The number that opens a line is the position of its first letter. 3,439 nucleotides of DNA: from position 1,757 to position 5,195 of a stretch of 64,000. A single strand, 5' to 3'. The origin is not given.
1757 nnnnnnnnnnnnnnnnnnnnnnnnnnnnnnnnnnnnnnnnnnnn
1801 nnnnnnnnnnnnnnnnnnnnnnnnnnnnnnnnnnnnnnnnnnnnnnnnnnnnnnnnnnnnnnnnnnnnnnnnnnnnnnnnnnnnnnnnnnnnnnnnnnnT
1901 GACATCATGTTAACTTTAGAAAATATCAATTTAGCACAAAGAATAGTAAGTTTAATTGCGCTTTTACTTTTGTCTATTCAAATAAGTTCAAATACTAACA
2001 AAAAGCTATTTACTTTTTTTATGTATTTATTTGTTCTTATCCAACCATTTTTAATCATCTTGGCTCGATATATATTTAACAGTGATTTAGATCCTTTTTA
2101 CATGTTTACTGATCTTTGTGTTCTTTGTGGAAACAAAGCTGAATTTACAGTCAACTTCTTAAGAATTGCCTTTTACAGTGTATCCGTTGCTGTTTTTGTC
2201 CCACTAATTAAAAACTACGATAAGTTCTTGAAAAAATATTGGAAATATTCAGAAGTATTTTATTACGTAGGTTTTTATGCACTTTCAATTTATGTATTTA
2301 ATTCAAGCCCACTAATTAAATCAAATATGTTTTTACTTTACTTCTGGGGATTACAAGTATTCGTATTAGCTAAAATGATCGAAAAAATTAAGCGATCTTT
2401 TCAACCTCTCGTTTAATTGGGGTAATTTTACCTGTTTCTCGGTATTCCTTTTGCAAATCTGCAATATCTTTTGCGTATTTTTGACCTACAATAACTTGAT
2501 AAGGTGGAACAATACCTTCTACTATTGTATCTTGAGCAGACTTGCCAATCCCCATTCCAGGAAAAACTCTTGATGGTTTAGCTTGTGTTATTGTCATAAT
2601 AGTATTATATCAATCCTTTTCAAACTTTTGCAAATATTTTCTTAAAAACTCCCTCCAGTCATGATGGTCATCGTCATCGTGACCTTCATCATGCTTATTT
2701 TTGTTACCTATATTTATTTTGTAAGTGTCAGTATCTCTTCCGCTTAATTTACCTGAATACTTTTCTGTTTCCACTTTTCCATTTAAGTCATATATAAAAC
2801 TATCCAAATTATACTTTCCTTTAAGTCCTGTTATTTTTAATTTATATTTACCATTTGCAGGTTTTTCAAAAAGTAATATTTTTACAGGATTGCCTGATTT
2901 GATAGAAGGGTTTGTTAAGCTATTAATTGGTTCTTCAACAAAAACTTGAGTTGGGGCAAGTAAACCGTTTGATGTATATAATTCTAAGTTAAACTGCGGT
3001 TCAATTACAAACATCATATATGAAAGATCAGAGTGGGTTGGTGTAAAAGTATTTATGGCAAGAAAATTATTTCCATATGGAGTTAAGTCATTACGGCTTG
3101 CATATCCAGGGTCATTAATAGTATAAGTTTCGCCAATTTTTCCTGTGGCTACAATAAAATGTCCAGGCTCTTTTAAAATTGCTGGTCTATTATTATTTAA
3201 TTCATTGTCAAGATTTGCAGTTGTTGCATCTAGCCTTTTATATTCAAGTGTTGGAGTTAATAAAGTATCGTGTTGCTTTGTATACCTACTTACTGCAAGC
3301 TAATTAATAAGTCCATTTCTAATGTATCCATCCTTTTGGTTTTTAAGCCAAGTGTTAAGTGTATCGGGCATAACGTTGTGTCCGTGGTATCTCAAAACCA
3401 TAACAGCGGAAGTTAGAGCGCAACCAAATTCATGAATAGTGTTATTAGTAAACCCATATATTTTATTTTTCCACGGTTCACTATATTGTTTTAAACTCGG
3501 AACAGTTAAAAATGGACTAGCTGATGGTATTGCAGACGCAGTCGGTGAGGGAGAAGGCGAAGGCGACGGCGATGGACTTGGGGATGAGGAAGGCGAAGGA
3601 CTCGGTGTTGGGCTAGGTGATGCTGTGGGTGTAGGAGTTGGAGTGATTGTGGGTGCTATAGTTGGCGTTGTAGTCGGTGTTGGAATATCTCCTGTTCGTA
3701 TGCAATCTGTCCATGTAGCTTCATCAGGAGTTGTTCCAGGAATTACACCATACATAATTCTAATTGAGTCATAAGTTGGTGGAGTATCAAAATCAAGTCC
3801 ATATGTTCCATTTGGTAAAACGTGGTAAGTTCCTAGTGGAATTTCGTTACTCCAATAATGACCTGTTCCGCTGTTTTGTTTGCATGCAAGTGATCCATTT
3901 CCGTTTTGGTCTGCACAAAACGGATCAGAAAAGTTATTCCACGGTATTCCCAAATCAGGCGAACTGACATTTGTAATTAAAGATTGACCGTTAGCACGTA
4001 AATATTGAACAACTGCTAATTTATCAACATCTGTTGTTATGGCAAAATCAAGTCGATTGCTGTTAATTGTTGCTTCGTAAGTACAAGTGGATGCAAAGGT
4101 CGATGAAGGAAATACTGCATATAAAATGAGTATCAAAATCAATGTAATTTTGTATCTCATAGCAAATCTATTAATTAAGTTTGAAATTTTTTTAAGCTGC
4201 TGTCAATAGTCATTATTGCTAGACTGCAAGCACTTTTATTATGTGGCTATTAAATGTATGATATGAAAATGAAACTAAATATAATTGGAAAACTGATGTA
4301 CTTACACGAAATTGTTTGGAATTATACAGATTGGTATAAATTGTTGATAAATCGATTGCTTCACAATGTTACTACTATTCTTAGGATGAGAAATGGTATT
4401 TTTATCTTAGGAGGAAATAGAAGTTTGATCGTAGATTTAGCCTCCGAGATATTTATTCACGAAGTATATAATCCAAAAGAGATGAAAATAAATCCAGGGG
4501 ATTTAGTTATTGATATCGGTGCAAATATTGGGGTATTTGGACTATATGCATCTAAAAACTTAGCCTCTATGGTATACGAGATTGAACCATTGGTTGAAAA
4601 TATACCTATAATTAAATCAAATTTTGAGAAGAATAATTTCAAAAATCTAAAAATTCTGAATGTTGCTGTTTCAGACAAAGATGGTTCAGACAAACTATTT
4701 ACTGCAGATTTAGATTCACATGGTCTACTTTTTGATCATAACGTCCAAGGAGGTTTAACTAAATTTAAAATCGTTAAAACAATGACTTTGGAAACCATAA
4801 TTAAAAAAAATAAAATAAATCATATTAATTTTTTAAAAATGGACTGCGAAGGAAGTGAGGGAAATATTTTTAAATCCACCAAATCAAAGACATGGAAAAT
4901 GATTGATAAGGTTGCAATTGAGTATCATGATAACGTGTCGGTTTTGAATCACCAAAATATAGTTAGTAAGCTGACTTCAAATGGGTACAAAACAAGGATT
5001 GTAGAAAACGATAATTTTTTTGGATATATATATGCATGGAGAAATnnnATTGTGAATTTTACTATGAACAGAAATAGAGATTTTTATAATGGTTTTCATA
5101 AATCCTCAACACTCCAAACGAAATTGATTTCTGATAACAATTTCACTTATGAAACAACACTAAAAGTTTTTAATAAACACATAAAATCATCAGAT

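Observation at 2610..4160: C39-like secreted peptidase split by a single in-frame amber codon between its catalytic Cys and His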

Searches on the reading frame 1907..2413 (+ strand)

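Call 54: search_protein_families(library=pfam, proteins=[window:1907-2413:+], max_evalue=1)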
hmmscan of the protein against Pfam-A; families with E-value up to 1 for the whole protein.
window:1907-2413:+ (169 aa): 1 family
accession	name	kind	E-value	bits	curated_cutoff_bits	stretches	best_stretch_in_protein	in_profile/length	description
PF19069.5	DUF5765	-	0.12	13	25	0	28-52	27-51/91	Family of unknown function (DUF5765)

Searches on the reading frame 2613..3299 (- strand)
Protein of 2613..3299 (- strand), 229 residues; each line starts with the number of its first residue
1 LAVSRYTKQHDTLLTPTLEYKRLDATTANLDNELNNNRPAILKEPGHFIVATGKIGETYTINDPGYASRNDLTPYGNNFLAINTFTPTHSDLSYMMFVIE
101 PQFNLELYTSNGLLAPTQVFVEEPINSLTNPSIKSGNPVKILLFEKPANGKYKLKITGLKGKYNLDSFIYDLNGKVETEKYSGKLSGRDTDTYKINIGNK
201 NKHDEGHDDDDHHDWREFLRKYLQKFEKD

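Call 6: search_protein_families(library=pfam, proteins=[window:2613-3299:-], max_evalue=1)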
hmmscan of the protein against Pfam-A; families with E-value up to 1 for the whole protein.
seq(229 aa): 1 family
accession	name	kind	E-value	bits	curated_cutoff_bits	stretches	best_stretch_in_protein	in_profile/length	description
PF03412.21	Peptidase_C39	-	0.0087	16.3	22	1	18-67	59-108/133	Peptidase C39 family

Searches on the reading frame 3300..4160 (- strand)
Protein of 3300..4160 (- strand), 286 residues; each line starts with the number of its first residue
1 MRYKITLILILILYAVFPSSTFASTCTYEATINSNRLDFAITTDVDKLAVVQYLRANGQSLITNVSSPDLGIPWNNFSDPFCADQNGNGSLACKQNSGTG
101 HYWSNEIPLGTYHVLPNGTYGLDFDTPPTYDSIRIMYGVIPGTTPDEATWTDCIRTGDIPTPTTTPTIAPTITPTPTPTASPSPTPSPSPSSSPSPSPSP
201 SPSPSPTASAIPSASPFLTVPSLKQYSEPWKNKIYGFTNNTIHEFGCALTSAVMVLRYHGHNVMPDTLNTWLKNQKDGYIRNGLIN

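Call 6: search_protein_families(library=pfam, proteins=[window:3303-4160:-], max_evalue=1)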
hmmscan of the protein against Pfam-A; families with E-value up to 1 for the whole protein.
seq(286 aa): 4 families
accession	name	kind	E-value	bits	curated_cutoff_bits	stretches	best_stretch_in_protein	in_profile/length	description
PF13529.12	Peptidase_C39_2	-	5.1e-06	27.6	24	1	219-278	2-47/143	Peptidase_C39 like family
PF03412.21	Peptidase_C39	-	0.024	14.9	22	1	247-285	13-51/133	Peptidase C39 family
PF25436.1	BSD2_CRD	-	0.097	13.3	27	1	81-101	4-24/69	BSD2 cysteine rich domain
PF05887.16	Trypan_PARP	-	0.73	10.2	100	0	160-213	67-118/134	Procyclic acidic repetitive protein (PARP)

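Call 13: find_encoding_contigs(protein=window:3300-4160:-, flank=6000, max_places=6)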
Protein window:3300-4160:- (286 aa): 5 contigs read that carry it; 5 places shown.
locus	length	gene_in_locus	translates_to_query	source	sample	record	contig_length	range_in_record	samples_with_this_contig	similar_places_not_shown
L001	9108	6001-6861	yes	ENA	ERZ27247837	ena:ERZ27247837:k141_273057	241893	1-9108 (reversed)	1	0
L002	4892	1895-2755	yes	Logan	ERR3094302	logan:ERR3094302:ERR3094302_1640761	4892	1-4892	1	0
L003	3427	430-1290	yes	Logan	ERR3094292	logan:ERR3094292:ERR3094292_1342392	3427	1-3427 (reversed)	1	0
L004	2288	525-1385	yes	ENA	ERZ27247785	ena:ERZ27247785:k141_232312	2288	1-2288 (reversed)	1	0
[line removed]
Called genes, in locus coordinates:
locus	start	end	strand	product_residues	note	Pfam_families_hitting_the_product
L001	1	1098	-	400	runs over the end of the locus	PF01943:Polysacc_synt, PF13440:Polysacc_synt_3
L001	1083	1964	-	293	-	PF13641:Glyco_tranf_2_3 (weak), PF00535:Glycos_transf_2 (faint)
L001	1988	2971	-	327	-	PF02615:Ldh_2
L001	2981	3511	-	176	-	PF00561:Abhydrolase_1 (faint), PF06821:Ser_hydrolase, PF12695:Abhydrolase_5 (faint), PF12697:Abhydrolase_6 (faint)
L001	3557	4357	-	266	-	PF13439:Glyco_transf_4 (weak)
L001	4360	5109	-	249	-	PF02353:CMAS, PF03848:TehB, PF05175:MTS, PF06325:PrmA, PF13489:Methyltransf_23, PF13847:Methyltransf_31, PF08241:Methyltransf_11, PF08242:Methyltransf_12, +3 more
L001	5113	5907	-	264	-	PF05050:Methyltransf_21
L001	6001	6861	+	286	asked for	-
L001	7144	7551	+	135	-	-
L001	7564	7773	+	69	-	-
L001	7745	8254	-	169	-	-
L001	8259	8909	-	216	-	PF00625:Guanylate_kin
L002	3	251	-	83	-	?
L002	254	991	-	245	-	PF02353:CMAS, PF03848:TehB, PF05175:MTS, PF06325:PrmA, PF13489:Methyltransf_23, PF13649:Methyltransf_25, PF13847:Methyltransf_31, PF08241:Methyltransf_11, +3 more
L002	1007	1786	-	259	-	PF05050:Methyltransf_21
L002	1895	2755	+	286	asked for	-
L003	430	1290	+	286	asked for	-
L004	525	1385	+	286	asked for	-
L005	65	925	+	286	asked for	-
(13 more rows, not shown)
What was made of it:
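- The allele is the consensus in at least five further assemblies (call 13). The allele persists as the consensus in several samples (call 13).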

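Call 18: list_cluster_members(proteins=[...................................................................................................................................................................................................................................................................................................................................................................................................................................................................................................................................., window:3300-4160:-, window:2610-3017:-, window:2610-3014:-])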
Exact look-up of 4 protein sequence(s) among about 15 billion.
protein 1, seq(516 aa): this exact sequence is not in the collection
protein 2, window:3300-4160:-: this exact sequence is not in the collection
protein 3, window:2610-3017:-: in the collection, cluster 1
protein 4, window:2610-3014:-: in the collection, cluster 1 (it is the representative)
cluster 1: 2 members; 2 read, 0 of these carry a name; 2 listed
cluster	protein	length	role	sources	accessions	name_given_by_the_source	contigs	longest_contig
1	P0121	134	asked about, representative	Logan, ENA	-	-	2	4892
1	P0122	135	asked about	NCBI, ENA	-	-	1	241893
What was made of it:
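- The 516-aa W version is absent from the 15-billion-protein collection (call 18). No TGG version of the 516-aa protein is on record (call 18).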

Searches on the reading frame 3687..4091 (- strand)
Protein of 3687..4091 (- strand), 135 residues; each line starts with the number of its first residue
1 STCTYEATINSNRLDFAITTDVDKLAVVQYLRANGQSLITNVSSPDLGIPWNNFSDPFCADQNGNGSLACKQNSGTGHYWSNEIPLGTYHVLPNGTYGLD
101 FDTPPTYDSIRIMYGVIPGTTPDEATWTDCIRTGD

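Call 54: search_protein_families(library=pfam, proteins=[window:3687-4091:-], max_evalue=1)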
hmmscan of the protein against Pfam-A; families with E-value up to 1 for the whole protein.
seq(135 aa): 1 family
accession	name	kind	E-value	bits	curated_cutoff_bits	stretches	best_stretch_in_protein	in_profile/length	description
PF25436.1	BSD2_CRD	-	0.034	14.8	27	1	58-78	4-24/69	BSD2 cysteine rich domain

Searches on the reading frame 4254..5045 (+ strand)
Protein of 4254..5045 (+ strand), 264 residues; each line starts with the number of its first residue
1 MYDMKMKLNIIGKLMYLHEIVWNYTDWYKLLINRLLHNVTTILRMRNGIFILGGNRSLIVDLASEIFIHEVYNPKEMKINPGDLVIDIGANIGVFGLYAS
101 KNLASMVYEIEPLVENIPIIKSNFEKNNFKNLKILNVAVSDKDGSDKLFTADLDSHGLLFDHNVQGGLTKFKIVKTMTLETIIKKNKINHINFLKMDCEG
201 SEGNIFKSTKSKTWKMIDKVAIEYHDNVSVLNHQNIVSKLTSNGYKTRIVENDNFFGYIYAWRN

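Call 34: search_protein_families(library=pfam, proteins=[window:4254-5045:+], max_evalue=0.00001)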
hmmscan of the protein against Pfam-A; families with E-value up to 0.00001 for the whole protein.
window:4254-5045:+ (264 aa): 1 family
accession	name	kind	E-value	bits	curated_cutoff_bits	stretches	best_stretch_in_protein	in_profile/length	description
PF05050.19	Methyltransf_21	-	9e-17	62.2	22.7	1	87-246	1-172/173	Methyltransferase FkbM domain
